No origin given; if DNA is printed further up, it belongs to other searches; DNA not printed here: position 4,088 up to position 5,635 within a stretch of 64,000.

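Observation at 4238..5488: ECF sigma factor and zf-HC2 anti-sigma domain in one reading frame, with a retained internal RBS and ATG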

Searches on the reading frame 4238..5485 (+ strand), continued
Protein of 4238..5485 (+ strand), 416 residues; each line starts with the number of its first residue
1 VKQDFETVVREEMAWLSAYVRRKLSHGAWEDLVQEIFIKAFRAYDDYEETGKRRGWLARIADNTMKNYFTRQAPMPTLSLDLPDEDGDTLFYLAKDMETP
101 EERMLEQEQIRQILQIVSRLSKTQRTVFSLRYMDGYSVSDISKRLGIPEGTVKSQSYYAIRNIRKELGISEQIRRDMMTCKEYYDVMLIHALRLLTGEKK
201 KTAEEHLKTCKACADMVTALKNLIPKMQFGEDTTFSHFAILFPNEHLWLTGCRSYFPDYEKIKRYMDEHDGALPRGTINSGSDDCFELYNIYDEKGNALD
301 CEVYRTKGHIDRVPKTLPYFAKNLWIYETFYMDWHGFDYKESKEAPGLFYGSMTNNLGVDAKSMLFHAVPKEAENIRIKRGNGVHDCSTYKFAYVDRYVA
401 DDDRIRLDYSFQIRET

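Call 25: predict_structure(alignment_id=A1)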
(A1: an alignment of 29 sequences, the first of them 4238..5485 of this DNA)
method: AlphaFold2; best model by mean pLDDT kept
length: 416 residues; sequences in the alignment: 29
mean_pLDDT: 84.2   pTM: 0.58
mean pLDDT of the five models: 84.2, 83.5, 82.4, 81.2, 79.9
residues with pLDDT >= 90: 187; 70-90: 174; 50-70: 22; < 50: 33
segments of 3 or more residues with pLDDT < 50: 70-97, 171-175
pLDDT, mean of each block of 10 residues (from residue 1): 82 89 74 88 82 81 70 38 43 47 67 83 88 83 90 87 77 63 95 94 95 97 96 94 94 94 91 83 85 91 84 86 93 85 92 91 97 96 97 97 94 81
secondary structure, 60 per line:
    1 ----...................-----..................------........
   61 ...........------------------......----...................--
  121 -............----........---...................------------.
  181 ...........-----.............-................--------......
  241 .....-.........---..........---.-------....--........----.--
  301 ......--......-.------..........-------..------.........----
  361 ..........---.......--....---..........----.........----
elements in order: H5-23 H29-46 H53-71 H90-95 H100-118 H122-133 H138-145 H149-167 H180-191 H197-209 H211-226 E235-242 E247-255 H259-268 E280-283 E286-293 E301-306 E309-314 E323-332 E348-356 E361-370 E374-380 E383-386 E390-399 E404-412

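Call 26: find_encoding_contigs(protein=P0005, flank=4000, max_places=2)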
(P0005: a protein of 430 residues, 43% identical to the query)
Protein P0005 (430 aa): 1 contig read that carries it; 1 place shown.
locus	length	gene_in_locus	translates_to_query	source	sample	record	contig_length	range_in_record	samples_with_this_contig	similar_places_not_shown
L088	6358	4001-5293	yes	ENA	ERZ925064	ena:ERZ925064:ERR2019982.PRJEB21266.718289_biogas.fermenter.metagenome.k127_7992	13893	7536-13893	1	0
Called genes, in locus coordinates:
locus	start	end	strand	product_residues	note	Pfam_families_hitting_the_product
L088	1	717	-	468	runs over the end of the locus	PF01336:tRNA_anti-codon, PF00152:tRNA-synt_2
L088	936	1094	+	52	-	-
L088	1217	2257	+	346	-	PF01408:GFO_IDH_MocA, PF02894:GFO_IDH_MocA_C, PF22725:GFO_IDH_MocA_C3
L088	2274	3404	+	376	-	PF01979:Amidohydro_1, PF07969:Amidohydro_3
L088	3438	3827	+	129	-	PF01361:Tautomerase, PF14552:Tautomerase_2, PF01361:Tautomerase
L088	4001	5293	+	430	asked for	PF04542:Sigma70_r2, PF08281:Sigma70_r4_2 (weak), PF04545:Sigma70_r4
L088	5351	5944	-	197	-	PF02525:Flavodoxin_2, PF03358:FMN_red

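Call 27: find_encoding_contigs(protein=P0032, flank=4000, max_places=2)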
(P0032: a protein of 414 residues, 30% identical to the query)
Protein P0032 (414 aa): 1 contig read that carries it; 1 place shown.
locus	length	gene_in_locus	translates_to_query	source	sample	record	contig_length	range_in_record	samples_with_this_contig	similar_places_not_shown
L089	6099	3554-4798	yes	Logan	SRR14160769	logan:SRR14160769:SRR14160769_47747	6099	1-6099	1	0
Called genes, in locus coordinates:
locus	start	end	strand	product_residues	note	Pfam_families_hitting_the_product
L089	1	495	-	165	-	?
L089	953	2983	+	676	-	-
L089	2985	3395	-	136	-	PF01327:Pep_deformylase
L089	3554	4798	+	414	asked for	PF04542:Sigma70_r2, PF08281:Sigma70_r4_2, PF04545:Sigma70_r4, PF13490:zf-HC2 (weak)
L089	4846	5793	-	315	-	-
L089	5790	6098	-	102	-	?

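Call 30: fold_search(model_id=the predicted structure, library=pdb)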
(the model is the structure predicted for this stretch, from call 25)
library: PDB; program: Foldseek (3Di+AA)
matches with E <= 10: 1277; with E <= 0.001: 127
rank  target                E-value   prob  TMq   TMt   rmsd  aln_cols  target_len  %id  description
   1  8z6g_D                2.3e-07  1.00  0.17  0.38  18.0       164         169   30  the AlgU-MucAcyto complex structure in Pseudomonas aeruginosa (released 2024-05-08)
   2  6in7_B                5.6e-07  1.00  0.17  0.38  18.7       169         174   30  Crystal structure of AlgU in complex with MucA(cyto) (released 2019-07-24)
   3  9m9e_F                8.4e-07  1.00  0.16  0.37  16.8       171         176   23  Structural Basis of Pausing During Transcription Initiation in Mycobacterium tuberculosis (released 2026-01-14)
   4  6koo_F                8.4e-07  1.00  0.17  0.34  15.6       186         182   21  Mycobacterium tuberculosis initial transcription complex comprising sigma H and 5'-OH RNA of 7 nt (released 2020-03-11)
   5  6dv9_F                9.4e-07  1.00  0.17  0.37  15.5       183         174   27  Crystal structure of Mycobacterium tuberculosis transcription initiation complex(ECF sigma factor L) containing 5nt RN (released 2019-02-20)
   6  1or7_A                1.0e-06  1.00  0.16  0.36  18.5       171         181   28  Crystal Structure of Escherichia coli sigmaE with the Cytoplasmic Domain of its Anti-sigma RseA (released 2003-04-15)
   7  9m98_F                1.1e-06  1.00  0.17  0.42  17.4       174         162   24  Structural Basis of Pausing During Transcription Initiation in Mycobacterium tuberculosis (released 2026-01-14)
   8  6jcx_F                1.1e-06  1.00  0.17  0.34  15.7       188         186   23  Mycobacterium tuberculosis transcription initiation complex with ECF sigma factor sigma H and 6nt RNA (released 2019-05-29)
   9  6jbq_F                1.3e-06  1.00  0.18  0.38  15.6       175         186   31  CryoEM structure of Escherichia coli sigmaE transcription initiation complex containing 5nt of RNA (released 2019-05-29)
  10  8z6g_B                1.5e-06  1.00  0.16  0.38  17.9       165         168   29  the AlgU-MucAcyto complex structure in Pseudomonas aeruginosa (released 2024-05-08)
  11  1or7_B                1.6e-06  1.00  0.16  0.40  18.0       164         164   27  Crystal Structure of Escherichia coli sigmaE with the Cytoplasmic Domain of its Anti-sigma RseA (released 2003-04-15)
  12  5wur_A                2.0e-06  1.00  0.16  0.40  21.1       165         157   25  Crystal structure of SigW in complex with its anti-sigma RsiW, an oxdized form (released 2017-03-29)
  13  5wuq_A                2.8e-06  1.00  0.16  0.41  21.1       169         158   27  Crystal structure of SigW in complex with its anti-sigma RsiW, a zinc binding form (released 2017-03-29)
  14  9m9d_F                2.9e-06  1.00  0.17  0.42  17.4       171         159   24  Structural Basis of Pausing During Transcription Initiation in Mycobacterium tuberculosis (released 2026-01-14)
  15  6kop_F                4.9e-06  1.00  0.17  0.42  17.5       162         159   21  Mycobacterium tuberculosis initial transcription complex comprising sigma H and 5'-OH RNA of 9 nt (released 2020-03-11)
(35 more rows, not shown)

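Call 57: list_cluster_members(proteins=[P0001, P0003, P0007, P0013, P0020, P0026, P0011])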
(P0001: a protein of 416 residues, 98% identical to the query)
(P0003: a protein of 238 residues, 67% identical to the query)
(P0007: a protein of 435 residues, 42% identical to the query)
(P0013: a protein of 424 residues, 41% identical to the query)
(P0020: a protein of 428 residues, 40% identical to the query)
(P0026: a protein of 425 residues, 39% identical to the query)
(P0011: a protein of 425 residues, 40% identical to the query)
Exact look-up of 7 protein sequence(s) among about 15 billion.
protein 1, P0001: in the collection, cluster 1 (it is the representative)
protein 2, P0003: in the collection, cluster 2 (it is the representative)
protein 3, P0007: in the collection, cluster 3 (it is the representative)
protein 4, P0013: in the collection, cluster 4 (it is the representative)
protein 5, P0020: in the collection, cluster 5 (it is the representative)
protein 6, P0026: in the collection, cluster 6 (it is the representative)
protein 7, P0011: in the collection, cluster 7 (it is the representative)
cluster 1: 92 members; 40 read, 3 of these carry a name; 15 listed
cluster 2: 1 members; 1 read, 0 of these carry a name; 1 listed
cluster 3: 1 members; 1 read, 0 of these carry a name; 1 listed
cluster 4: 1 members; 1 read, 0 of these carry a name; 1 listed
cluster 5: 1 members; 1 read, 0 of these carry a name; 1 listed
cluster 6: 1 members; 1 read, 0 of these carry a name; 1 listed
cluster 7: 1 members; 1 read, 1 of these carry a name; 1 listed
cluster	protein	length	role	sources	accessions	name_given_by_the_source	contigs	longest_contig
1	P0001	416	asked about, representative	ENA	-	-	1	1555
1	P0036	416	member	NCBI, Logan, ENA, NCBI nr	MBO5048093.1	MAG: RNA polymerase sigma factor [Clostridia bacterium] | RNA polymerase sigma factor [Clostridia bacterium]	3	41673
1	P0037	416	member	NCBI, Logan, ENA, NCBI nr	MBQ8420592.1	MAG: RNA polymerase sigma factor [Clostridia bacterium] | RNA polymerase sigma factor [Clostridia bacterium]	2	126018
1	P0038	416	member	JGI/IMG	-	RNA polymerase sigma-70 factor (ECF subfamily)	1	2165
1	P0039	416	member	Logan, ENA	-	-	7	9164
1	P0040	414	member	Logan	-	-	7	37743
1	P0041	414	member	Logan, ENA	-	-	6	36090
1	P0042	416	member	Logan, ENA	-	-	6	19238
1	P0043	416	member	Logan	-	-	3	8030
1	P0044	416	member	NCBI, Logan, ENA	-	-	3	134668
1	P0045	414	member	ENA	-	-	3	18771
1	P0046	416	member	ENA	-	-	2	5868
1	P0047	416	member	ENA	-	-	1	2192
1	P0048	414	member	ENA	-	-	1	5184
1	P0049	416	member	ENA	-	-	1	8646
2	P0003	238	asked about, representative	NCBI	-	-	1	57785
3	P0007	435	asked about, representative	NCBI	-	-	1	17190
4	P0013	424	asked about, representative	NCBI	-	-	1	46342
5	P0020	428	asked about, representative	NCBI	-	-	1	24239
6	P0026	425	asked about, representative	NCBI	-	-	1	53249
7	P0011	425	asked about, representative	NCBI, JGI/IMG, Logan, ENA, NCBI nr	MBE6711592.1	MAG: sigma-70 family RNA polymerase sigma factor [Ruminococcaceae bacterium] | sigma-70 family RNA polymerase sigma factor [Oscillospiraceae bacterium]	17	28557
